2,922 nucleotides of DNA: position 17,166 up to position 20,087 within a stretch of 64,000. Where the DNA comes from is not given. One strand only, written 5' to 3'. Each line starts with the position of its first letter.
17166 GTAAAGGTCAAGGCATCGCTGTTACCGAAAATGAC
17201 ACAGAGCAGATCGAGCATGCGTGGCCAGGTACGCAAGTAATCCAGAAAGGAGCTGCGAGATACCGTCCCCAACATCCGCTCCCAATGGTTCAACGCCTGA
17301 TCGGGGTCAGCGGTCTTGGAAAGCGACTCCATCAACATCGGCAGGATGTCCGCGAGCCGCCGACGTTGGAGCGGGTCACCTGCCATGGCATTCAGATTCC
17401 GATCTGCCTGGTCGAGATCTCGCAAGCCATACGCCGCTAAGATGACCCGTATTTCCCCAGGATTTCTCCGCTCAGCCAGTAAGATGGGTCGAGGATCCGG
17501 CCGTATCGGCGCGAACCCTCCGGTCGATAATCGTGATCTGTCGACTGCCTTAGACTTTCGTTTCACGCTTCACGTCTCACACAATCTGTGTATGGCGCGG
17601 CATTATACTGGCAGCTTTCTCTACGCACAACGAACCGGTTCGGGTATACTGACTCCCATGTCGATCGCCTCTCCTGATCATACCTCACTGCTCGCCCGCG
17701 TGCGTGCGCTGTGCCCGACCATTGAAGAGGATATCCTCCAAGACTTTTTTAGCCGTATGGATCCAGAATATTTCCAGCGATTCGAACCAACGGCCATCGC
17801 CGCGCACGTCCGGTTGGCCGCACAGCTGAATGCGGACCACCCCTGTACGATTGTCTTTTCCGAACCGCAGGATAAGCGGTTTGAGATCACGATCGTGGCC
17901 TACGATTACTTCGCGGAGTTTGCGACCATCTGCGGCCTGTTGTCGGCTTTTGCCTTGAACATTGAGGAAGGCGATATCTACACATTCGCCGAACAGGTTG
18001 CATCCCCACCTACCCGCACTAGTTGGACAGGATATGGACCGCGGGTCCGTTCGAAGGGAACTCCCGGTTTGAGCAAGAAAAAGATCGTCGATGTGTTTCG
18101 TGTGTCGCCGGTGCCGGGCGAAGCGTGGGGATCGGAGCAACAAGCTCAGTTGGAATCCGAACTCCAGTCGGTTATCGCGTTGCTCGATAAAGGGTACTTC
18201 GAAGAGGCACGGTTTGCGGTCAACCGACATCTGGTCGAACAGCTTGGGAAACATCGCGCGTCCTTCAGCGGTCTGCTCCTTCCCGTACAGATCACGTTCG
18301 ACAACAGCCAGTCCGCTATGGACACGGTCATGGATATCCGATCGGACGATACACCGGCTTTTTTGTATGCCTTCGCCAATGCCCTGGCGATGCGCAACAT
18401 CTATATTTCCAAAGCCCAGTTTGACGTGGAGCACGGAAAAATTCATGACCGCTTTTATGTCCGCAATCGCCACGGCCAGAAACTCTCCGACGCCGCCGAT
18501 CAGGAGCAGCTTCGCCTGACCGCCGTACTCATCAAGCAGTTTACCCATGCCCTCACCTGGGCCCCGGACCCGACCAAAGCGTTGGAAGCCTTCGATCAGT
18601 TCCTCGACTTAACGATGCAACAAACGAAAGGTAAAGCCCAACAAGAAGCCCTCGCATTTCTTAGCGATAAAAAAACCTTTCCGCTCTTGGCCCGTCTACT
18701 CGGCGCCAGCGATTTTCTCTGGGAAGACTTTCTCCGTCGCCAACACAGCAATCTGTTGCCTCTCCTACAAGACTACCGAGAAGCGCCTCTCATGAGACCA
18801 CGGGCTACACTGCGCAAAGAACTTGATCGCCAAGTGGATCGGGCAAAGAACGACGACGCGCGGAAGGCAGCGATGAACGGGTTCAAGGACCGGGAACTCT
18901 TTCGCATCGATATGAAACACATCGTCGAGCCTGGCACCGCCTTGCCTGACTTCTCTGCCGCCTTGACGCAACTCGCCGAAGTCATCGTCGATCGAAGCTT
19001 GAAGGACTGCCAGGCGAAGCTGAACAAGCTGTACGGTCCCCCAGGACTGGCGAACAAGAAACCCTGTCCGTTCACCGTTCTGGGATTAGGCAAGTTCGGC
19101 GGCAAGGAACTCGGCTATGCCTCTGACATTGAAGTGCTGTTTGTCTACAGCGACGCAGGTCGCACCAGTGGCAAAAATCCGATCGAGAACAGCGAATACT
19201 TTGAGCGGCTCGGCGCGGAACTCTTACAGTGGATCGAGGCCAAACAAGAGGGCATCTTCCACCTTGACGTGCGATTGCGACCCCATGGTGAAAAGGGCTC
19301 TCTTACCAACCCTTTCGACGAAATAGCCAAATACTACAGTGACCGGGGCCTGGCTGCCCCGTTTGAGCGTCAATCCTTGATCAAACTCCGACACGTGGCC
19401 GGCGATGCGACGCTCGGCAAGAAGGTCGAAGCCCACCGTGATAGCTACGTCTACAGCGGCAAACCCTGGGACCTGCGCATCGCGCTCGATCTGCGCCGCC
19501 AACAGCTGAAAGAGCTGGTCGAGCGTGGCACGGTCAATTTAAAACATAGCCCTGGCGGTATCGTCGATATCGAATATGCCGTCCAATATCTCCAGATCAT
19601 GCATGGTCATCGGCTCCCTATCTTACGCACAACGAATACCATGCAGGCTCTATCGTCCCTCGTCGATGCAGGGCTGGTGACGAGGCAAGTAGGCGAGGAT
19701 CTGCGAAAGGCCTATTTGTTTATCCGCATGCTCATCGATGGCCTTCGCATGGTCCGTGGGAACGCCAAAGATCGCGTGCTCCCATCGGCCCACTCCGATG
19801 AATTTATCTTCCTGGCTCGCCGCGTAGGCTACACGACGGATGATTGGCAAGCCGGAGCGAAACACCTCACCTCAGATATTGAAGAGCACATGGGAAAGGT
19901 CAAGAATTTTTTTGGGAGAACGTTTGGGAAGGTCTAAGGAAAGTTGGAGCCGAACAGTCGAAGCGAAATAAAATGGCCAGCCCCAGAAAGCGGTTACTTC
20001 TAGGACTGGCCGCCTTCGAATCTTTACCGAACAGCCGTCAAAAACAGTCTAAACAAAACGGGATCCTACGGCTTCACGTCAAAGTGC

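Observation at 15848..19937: GlnE split into two divergently transcribed genes, one fused to GlnD-type ACT sensors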

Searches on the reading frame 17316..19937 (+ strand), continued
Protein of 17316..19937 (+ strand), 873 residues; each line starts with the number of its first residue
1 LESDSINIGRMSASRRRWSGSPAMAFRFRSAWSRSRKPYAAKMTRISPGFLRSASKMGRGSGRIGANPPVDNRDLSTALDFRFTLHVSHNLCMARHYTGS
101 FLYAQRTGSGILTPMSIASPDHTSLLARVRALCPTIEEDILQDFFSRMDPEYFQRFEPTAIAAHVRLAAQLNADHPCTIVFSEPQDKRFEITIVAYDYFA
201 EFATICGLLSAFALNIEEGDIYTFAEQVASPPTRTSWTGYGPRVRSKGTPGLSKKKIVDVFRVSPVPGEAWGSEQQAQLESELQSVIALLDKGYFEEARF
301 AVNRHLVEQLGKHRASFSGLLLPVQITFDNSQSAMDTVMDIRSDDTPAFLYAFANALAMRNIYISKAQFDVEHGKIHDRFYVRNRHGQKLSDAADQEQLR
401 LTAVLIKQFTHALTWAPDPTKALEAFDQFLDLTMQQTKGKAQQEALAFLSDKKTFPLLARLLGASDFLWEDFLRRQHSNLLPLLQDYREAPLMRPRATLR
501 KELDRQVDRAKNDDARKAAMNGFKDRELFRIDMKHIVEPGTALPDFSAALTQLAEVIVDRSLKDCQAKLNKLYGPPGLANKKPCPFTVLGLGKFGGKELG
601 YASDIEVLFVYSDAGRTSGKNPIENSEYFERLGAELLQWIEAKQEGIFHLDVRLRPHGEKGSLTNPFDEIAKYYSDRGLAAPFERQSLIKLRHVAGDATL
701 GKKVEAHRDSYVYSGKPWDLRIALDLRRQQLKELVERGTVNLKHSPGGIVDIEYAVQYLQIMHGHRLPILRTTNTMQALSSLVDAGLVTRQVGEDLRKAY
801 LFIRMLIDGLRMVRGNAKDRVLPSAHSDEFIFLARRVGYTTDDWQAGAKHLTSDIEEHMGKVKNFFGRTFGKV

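Call 73: list_cluster_members(proteins=[P0146, P0154, P0171, P0173, P0191, P0203, P0163, P0176, P0150, P0159])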
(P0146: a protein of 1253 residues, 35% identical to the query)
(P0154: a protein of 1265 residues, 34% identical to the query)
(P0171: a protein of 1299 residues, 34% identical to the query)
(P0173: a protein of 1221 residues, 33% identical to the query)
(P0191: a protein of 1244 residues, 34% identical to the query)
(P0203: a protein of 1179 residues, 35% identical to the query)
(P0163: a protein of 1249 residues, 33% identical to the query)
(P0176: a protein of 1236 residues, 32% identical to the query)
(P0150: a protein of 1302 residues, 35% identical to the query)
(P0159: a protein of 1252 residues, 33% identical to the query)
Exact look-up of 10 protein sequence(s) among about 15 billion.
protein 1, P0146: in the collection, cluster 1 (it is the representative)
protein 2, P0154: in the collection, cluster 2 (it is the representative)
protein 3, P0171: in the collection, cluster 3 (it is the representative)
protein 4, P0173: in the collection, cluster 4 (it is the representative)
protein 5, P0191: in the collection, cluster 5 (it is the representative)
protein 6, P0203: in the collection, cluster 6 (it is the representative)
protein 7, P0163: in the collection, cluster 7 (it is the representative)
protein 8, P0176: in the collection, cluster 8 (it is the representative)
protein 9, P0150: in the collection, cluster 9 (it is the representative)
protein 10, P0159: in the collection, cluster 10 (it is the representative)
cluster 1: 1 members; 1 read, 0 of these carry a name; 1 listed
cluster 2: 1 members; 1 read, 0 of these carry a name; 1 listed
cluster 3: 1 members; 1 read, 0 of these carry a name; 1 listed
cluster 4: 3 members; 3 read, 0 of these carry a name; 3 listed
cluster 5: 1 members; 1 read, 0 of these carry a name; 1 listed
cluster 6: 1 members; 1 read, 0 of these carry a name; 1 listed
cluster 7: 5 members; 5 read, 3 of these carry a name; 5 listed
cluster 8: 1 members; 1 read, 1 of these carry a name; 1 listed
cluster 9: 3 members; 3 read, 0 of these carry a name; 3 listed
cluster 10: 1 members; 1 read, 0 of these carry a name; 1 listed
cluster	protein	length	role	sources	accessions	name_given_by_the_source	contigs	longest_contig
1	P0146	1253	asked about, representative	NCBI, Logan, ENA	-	-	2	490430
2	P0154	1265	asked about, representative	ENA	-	-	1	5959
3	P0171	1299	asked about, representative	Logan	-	-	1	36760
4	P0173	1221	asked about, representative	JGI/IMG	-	-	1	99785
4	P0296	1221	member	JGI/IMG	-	-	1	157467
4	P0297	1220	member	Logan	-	-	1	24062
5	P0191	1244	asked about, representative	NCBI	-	-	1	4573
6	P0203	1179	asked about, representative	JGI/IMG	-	-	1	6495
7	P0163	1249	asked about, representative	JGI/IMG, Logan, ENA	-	-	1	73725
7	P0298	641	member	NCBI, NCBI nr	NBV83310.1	hypothetical protein EBR57_04225 [bacterium] | hypothetical protein [bacterium]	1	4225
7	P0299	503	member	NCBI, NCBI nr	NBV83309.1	glutamate-ammonia-ligase adenylyltransferase, partial [bacterium] | glutamate-ammonia-ligase adenylyltransferase [bacterium]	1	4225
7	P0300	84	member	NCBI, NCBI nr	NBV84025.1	hypothetical protein EBR57_07895, partial [bacterium] | hypothetical protein [bacterium]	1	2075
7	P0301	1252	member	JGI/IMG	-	-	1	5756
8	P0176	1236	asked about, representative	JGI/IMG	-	glutamate-ammonia-ligase adenylyltransferase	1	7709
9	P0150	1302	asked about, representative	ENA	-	-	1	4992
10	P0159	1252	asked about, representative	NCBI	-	-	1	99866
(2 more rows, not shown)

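Call 74: list_cluster_members(proteins=[P0124, P0125, P0127, P0152, P0155, P0183, P0213, P0137, P0149, P0161])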
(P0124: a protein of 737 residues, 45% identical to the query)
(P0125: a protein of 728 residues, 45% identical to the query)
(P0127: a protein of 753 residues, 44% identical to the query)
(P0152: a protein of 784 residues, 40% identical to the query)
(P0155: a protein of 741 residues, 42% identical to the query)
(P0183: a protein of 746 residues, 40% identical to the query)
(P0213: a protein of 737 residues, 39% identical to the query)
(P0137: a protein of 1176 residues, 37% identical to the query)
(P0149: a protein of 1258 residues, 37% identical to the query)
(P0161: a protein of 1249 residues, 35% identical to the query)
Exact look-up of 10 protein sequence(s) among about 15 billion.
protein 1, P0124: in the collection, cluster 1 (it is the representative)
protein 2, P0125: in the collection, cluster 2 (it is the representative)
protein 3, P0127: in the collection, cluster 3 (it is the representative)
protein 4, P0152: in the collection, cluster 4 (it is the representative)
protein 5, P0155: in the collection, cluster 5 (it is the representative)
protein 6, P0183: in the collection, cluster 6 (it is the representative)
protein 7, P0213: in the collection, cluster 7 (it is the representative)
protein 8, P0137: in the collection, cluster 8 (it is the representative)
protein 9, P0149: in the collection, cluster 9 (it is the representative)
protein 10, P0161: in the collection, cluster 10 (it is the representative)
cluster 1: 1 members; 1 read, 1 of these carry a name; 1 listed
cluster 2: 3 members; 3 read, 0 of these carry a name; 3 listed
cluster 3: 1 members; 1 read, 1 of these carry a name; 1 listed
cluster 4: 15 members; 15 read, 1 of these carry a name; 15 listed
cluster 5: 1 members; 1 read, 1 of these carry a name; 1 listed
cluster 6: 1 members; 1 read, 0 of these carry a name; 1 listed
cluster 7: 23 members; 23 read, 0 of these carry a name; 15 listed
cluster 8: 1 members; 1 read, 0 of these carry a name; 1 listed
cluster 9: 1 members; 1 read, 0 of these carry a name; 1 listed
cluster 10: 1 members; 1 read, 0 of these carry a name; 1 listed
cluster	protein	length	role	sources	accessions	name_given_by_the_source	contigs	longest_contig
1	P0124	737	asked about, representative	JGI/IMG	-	[glutamine synthetase] adenylyltransferase / [glutamine synthetase]-adenylyl-L-tyrosine ...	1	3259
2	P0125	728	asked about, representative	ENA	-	-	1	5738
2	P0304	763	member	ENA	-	-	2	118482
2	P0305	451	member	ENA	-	-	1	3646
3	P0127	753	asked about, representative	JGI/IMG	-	glutamate-ammonia-ligase adenylyltransferase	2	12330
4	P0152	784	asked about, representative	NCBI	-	-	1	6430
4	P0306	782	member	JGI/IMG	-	glutamate-ammonia-ligase adenylyltransferase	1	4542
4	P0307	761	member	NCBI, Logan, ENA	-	-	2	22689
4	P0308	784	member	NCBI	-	-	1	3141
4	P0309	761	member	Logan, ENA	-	-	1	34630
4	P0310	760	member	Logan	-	-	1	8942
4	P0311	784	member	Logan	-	-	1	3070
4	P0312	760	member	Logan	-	-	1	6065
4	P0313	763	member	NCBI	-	-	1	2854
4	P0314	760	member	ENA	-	-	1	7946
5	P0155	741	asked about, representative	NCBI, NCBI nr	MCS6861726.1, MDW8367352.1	MAG: hypothetical protein NZT92_15575 [Abditibacteriales bacterium] | hypothetical protein [Abditibacteriales bacterium]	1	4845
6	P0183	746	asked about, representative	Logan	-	-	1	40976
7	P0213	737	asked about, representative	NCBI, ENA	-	-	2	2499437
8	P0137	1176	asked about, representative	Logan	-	-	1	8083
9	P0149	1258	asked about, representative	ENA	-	-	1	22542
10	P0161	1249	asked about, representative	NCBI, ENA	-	-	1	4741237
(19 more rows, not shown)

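Call 87: find_encoding_contigs(protein=P0161, flank=8000, max_places=3)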
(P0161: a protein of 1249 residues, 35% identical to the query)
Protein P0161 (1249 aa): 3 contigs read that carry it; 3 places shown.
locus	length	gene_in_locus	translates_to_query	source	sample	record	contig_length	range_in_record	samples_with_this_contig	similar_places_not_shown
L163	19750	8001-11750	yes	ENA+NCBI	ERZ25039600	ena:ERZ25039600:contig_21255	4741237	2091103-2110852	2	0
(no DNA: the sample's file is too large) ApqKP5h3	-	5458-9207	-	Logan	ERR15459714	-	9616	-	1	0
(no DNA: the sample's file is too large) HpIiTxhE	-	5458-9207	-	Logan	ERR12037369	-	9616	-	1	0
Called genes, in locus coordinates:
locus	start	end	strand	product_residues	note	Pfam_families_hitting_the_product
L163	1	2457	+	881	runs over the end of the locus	PF13298:LigD_N, PF01068:DNA_ligase_A_M, PF04679:DNA_ligase_A_C, PF21686:LigD_Prim-Pol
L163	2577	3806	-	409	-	PF07690:MFS_1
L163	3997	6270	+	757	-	PF07676:PD40 (faint), PF26550:Tricorn_2nd (faint), PF23381:Beta-prop_IFT122_1st (faint), PF00930:DPPIV_N, PF26549:Tricorn_N (weak), PF02129:Peptidase_S15 (weak), PF00326:Peptidase_S9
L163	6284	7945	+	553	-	PF05960:DUF885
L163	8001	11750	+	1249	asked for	PF03710:GlnE, PF03445:DUF294 (faint), PF08335:GlnD_UR_UTase, PF10335:DUF294_C (faint), PF01842:ACT (weak), PF24931:ACT_ACR9_3rd (weak), PF03710:GlnE, PF08335:GlnD_UR_UTase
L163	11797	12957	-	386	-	PF01590:GAF, PF13185:GAF_2, PF13492:GAF_3 (weak), PF00990:GGDEF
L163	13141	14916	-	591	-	PF01019:G_glu_transpept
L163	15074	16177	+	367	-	PF04107:GCS2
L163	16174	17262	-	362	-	PF04892:VanZ-LLP1 (weak)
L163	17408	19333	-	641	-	PF17152:CHASE8, PF00672:HAMP, PF00512:HisKA, PF02518:HATPase_c, PF00072:Response_reg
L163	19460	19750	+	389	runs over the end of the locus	PF26549:Tricorn_N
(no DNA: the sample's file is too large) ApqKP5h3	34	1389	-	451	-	PF07690:MFS_1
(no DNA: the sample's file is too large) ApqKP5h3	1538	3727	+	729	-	PF07676:PD40 (faint), PF26549:Tricorn_N (faint), PF26550:Tricorn_2nd (faint), PF23381:Beta-prop_IFT122_1st (faint), PF00930:DPPIV_N, PF02129:Peptidase_S15 (weak), PF00326:Peptidase_S9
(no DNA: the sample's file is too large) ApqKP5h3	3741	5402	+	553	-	PF05960:DUF885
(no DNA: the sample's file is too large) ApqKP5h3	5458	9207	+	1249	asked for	PF03710:GlnE, PF03445:DUF294 (faint), PF08335:GlnD_UR_UTase, PF10335:DUF294_C (faint), PF01842:ACT (weak), PF24931:ACT_ACR9_3rd (weak), PF03710:GlnE, PF08335:GlnD_UR_UTase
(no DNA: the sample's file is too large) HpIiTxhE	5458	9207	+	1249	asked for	PF03710:GlnE, PF03445:DUF294 (faint), PF08335:GlnD_UR_UTase, PF10335:DUF294_C (faint), PF01842:ACT (weak), PF24931:ACT_ACR9_3rd (weak), PF03710:GlnE, PF08335:GlnD_UR_UTase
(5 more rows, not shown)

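Call 88: find_encoding_contigs(protein=P0126, flank=8000, max_places=2)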
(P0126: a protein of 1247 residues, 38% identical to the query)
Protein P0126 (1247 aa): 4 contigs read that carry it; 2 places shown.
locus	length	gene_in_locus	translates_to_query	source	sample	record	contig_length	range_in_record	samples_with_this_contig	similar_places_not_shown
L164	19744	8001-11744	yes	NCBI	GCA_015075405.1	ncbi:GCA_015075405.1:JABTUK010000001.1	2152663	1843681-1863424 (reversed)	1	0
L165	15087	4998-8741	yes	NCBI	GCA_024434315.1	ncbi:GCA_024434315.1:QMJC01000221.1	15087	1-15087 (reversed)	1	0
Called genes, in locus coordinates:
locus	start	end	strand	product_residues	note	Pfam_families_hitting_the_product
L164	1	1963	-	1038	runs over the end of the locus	PF04313:HSDR_N, PF04851:ResIII, PF18766:SWI2_SNF2, PF22679:T1R_D3-like, PF11867:T1RH-like_C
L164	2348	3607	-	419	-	PF01420:Methylase_S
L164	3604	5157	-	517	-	PF12161:HsdM_N, PF02384:N6_Mtase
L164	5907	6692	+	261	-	PF00903:Glyoxalase, PF18029:Glyoxalase_6 (weak), PF22677:Ble-like_N (faint), PF00903:Glyoxalase, PF18029:Glyoxalase_6 (weak)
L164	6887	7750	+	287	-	PF00656:Peptidase_C14 (weak)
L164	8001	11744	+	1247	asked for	PF03710:GlnE, PF03445:DUF294 (faint), PF08335:GlnD_UR_UTase, PF10335:DUF294_C (faint), PF01842:ACT (weak), PF24931:ACT_ACR9_3rd (weak), PF03710:GlnE, PF08335:GlnD_UR_UTase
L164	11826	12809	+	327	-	PF01208:URO-D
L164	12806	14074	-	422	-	PF20706:GT4-conflict, PF13439:Glyco_transf_4, PF13579:Glyco_trans_4_4, PF00534:Glycos_transf_1, PF13692:Glyco_trans_1_4, PF13524:Glyco_trans_1_2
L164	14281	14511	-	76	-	-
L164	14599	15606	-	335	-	PF13480:Acetyltransf_6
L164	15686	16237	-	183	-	-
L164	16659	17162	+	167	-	PF08279:HTH_11 (weak), PF13404:HTH_AsnC-type, PF13412:HTH_24, PF01037:AsnC_trans_reg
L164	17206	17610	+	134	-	-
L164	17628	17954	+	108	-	PF11142:DUF2917 (weak)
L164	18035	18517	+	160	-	PF12867:DinB_2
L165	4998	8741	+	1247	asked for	PF03710:GlnE, PF03445:DUF294 (faint), PF08335:GlnD_UR_UTase, PF10335:DUF294_C (faint), PF01842:ACT (weak), PF24931:ACT_ACR9_3rd (weak), PF03710:GlnE, PF08335:GlnD_UR_UTase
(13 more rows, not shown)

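Call 89: find_encoding_contigs(protein=P0213, flank=8000, max_places=2)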
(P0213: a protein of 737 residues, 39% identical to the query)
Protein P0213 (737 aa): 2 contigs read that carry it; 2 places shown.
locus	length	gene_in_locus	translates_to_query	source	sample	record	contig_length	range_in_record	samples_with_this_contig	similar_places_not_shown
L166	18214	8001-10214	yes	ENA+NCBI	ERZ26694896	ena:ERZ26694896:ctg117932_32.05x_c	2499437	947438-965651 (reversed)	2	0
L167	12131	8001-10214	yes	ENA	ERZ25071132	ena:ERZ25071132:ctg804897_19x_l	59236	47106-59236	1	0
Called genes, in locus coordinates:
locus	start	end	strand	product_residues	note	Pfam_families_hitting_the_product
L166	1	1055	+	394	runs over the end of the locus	PF00078:RVT_1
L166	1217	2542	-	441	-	PF13701:DDE_Tnp_1_4, PF01609:DDE_Tnp_1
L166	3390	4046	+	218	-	-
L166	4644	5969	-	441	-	PF13701:DDE_Tnp_1_4, PF01609:DDE_Tnp_1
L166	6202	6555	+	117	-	-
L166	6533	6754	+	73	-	-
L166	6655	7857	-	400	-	PF01663:Phosphodiest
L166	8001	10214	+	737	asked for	PF01842:ACT (weak), PF03710:GlnE, PF08335:GlnD_UR_UTase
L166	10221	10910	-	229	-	PF02621:VitK2_biosynth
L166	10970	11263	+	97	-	-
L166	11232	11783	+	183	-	PF02627:CMD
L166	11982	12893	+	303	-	-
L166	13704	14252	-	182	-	-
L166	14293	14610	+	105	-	-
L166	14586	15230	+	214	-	PF00072:Response_reg, PF00196:GerE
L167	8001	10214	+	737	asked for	PF01842:ACT (weak), PF03710:GlnE, PF08335:GlnD_UR_UTase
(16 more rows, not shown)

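Call 90: find_encoding_contigs(protein=P0146, flank=8000, max_places=2)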
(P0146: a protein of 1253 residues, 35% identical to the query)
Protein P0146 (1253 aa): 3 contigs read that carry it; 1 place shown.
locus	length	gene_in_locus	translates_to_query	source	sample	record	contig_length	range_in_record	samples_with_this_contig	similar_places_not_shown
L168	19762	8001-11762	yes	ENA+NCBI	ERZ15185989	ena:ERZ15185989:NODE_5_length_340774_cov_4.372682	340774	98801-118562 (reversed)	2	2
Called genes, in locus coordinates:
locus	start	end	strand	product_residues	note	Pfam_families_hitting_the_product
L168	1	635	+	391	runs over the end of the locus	PF03435:Sacchrp_dh_NADP, PF16653:Sacchrp_dh_C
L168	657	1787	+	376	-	PF00278:Orn_DAP_Arg_deC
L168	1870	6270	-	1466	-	-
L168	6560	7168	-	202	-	PF00702:Hydrolase, PF12710:HAD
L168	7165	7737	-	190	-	PF00929:RNase_T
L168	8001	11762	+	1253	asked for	PF03710:GlnE, PF03445:DUF294 (faint), PF08335:GlnD_UR_UTase, PF03710:GlnE, PF08335:GlnD_UR_UTase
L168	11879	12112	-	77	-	PF13459:Fer4_15, PF13370:Fer4_13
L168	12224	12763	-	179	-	PF08712:Nfu_N, PF01106:NifU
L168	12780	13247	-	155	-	PF01592:NifU_N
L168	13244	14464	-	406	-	PF00266:Aminotran_5, PF00155:Aminotran_1_2, PF01041:DegT_DnrJ_EryC1 (weak), PF01212:Beta_elim_lyase, PF01053:Cys_Met_Meta_PP (faint)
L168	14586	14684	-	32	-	-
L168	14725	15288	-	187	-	PF00156:Pribosyltran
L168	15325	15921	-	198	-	-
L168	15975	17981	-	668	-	PF00271:Helicase_C (faint), PF17764:PriA_3primeBD, PF00270:DEAD, PF04851:ResIII, PF18319:Zn_ribbon_PriA (weak), PF18074:PriA_C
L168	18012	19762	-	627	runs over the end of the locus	-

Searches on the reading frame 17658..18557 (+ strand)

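Call 76: search_protein_families(library=pfam, proteins=[window:17658-18557:+], max_evalue=1)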
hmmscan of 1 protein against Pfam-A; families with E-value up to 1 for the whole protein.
window:17658-18557:+ (300 aa): 1 family
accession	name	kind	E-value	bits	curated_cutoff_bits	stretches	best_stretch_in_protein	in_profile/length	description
PF24931.1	ACT_ACR9_3rd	-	4.7e-06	27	27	1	211-286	1-77/98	ACR9-like, ACT-like domain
